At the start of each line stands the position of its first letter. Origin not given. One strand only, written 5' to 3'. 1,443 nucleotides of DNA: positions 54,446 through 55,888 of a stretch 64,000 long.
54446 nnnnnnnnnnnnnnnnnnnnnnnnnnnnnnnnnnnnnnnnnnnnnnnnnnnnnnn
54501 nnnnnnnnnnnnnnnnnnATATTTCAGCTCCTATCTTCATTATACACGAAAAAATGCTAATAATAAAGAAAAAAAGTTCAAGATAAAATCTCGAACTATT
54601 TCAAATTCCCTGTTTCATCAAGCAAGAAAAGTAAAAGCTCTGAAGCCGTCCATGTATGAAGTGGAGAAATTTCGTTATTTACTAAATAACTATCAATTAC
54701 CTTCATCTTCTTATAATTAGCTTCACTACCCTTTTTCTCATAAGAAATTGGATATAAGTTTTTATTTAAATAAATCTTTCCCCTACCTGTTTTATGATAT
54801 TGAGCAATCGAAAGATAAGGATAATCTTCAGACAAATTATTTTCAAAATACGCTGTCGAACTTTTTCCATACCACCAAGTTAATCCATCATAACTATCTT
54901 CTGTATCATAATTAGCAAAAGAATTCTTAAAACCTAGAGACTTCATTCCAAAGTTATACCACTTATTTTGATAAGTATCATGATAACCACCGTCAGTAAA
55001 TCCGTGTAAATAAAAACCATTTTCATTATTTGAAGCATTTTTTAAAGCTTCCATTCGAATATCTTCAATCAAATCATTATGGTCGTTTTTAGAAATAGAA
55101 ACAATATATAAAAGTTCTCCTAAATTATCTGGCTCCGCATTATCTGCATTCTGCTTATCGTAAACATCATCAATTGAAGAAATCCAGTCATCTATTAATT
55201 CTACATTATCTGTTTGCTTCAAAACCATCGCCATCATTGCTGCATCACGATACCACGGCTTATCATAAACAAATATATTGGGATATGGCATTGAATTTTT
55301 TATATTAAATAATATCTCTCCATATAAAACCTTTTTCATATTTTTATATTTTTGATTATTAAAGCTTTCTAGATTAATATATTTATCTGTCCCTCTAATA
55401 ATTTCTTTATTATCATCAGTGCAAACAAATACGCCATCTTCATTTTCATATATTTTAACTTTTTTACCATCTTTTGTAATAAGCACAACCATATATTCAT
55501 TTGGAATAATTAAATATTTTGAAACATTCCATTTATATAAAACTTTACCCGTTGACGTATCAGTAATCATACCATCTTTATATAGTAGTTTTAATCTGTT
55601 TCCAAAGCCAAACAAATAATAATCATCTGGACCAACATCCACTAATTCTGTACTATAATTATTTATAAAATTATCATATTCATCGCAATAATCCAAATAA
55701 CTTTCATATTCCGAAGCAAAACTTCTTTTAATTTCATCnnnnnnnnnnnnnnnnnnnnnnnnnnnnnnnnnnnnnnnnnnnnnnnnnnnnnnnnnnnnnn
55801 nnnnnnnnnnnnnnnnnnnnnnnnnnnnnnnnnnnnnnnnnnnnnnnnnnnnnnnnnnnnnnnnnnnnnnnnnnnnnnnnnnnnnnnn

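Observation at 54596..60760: Autonomous 4-gene operon pairing an Rv3806c-type polyprenyl-phosphate phosphoribosyltransferase with a GtrB-type GT2, an O-acyltransferase and a 1070-aa HAD-like/polytopic/extracellular fusion protein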

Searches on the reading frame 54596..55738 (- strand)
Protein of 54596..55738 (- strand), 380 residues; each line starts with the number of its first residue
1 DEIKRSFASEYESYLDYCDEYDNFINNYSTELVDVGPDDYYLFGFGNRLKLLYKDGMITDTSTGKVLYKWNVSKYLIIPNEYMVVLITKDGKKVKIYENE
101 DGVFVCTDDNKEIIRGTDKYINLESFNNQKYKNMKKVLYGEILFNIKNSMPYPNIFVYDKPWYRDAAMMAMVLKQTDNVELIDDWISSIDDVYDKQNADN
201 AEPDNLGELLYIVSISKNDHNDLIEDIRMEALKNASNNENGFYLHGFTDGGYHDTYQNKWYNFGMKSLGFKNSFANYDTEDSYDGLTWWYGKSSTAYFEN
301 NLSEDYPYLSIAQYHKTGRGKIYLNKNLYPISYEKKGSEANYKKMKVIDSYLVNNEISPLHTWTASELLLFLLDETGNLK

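Call 37: search_protein_families(library=pfam, proteins=[window:54596-55738:-], max_evalue=0.01)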
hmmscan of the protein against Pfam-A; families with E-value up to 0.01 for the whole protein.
window:54596-55738:- (380 aa): 0 families

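Call 68: predict_structure(alignment_id=A2)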
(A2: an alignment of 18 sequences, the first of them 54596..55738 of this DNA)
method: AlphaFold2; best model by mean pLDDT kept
length: 380 residues; sequences in the alignment: 18
mean_pLDDT: 94.5   pTM: 0.94
mean pLDDT of the five models: 94.5, 93.9, 93.8, 91.8, 90.6
residues with pLDDT >= 90: 328; 70-90: 47; 50-70: 5; < 50: 0
segments of 3 or more residues with pLDDT < 50: none
pLDDT, mean of each block of 10 residues (from residue 1): 95 98 97 94 98 98 97 98 98 98 95 97 95 98 98 96 97 97 96 86 96 94 97 93 89 92 95 75 89 81 95 93 96 94 96 97 98 95
secondary structure, 60 per line:
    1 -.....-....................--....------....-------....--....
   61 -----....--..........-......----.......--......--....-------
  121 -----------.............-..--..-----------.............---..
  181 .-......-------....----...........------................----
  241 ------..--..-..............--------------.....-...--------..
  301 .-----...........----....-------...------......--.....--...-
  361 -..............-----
elements in order: H2-6 H8-27 E30-33 E40-43 E51-54 E57-60 E66-69 E72-78 E83-88 E93-99 E102-107 E110-113 H132-144 H163-175 H183-188 H196-199 H204-214 H221-236 H254-267 H282-286 H307-317 E322-325 E333-335 H342-347 H350-354 E357-359 H362-375

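Call 72: fold_search(model_id=the predicted structure, library=pdb)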
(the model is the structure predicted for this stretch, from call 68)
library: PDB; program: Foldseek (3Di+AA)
matches with E <= 10: 552; with E <= 0.001: 0
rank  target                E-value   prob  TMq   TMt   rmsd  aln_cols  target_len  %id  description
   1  8pak_A                5.5e-02  0.60  0.26  0.28  11.7       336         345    9  Crystal Structure of a Squalene-Hopene Cyclase from Cystobacter fuscus (released 2024-06-26)
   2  8hmc_A                8.9e-02  0.12  0.12  0.08  14.5       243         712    9  base module state 1 of Tetrahymena IFT-A (released 2023-06-14)
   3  3ccb_A                1.4e-01  0.11  0.08  0.05  13.1       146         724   13  Crystal Structure of Human DPP4 in complex with a benzimidazole derivative (released 2008-10-21)
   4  5xpy                  2.9e-01  0.57  0.12  0.10   4.5        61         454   16  Structural basis of kindlin-mediated integrin recognition and activation (released 2017-07-26)
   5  2a8z                  3.1e-01  0.09  0.22  0.21  17.0       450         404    8  Structure Of A Cold-Adapted Family 8 Xylanase (released 2005-12-20)
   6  9n6v_LL               3.1e-01  0.06  0.11  0.09  34.4       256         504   12  SSU processome maturation and disassembly, State A (released 2025-11-05)
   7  8paj_B                3.2e-01  0.21  0.25  0.27  13.4       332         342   10  Crystal Structure of a Squalene-Hopene cyclase from Archangium gephyra (released 2024-06-26)
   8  9n73_LL               3.4e-01  0.03  0.09  0.07  35.9       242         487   13  SSU processome maturation and disassembly, State G (released 2025-10-29)
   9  6lqs_BE               4.0e-01  0.06  0.11  0.06  21.2       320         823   10  Cryo-EM structure of 90S small subunit preribosomes in transition states (State D) (released 2020-09-16)
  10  5xpz_B                5.2e-01  0.41  0.12  0.11   4.6        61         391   16  Structural basis of kindlin-mediated integrin recognition and activation (released 2017-07-26)
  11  6pya                  6.2e-01  0.13  0.11  0.19  10.9       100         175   14  Sex Hormone-binding globulin mutant E176K in complex with IPI (released 2019-12-25)
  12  8paj_A                6.9e-01  0.15  0.25  0.27  13.4       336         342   10  Crystal Structure of a Squalene-Hopene cyclase from Archangium gephyra (released 2024-06-26)
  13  6xtj                  7.2e-01  0.30  0.11  0.10   5.3        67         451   16  The high resolution structure of the FERM domain of human FERMT2 (released 2020-02-12)
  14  5nld_B                7.2e-01  0.08  0.09  0.20  12.4       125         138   10  Chicken GRIFIN (crystallisation pH: 7.5) (released 2018-02-14)
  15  7pi6_D                7.6e-01  0.28  0.22  0.28   7.7       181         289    8  Trypanosoma brucei ISG65 bound to human complement C3d (released 2022-07-27)
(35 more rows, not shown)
